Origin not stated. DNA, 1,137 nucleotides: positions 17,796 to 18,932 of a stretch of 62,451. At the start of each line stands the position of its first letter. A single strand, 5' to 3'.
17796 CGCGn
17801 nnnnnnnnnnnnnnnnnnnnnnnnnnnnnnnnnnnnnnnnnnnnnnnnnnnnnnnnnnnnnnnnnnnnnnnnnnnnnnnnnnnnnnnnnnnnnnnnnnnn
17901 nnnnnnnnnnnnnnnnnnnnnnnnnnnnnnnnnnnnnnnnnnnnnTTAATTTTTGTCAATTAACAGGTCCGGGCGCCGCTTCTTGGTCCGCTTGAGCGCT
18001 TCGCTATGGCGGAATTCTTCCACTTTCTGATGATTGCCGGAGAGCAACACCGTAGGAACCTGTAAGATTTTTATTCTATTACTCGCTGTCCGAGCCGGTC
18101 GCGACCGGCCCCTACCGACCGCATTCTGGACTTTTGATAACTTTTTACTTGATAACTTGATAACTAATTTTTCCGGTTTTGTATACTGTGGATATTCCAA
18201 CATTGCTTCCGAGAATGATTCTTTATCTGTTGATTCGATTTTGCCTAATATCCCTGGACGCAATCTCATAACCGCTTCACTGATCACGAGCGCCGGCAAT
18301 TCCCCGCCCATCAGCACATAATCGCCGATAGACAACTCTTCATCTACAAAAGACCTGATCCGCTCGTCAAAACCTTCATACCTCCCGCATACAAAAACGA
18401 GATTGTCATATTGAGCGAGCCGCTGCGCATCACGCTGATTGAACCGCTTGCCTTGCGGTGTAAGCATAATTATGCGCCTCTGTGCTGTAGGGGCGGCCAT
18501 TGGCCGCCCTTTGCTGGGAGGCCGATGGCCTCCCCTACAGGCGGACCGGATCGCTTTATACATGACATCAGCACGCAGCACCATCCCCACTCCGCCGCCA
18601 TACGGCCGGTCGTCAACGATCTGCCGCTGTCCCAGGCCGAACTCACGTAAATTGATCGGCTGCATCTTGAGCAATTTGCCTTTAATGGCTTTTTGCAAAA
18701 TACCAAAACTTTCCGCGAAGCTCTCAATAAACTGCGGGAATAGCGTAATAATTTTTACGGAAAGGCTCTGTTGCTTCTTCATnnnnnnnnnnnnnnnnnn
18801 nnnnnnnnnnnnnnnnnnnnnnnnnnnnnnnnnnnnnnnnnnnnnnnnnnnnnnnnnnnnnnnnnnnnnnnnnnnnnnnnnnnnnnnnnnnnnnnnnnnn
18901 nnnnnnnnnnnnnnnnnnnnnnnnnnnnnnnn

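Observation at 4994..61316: Low-complexity 'word-repeat' inverted repeats fill most intergenic gaps and sit directly on start codons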

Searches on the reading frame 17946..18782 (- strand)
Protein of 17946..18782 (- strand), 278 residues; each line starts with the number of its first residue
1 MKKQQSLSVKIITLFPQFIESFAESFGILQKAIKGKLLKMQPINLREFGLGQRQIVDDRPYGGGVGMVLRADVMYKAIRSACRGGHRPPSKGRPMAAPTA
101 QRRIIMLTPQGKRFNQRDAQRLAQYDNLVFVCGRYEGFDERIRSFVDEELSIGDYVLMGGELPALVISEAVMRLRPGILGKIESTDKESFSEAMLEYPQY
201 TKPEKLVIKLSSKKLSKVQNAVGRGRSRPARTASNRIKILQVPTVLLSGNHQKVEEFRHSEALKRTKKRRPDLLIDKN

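Call 99: search_protein_families(library=pfam, proteins=[window:17946-18782:-], max_evalue=0.0001)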
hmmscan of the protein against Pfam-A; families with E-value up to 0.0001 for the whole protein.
window:17946-18782:- (278 aa): 1 family
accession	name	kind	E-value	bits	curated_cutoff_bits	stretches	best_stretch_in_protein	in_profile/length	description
PF01746.26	tRNA_m1G_MT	-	1.3e-50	172.2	27.3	1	30-271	2-195/195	tRNA (Guanine-1)-methyltransferase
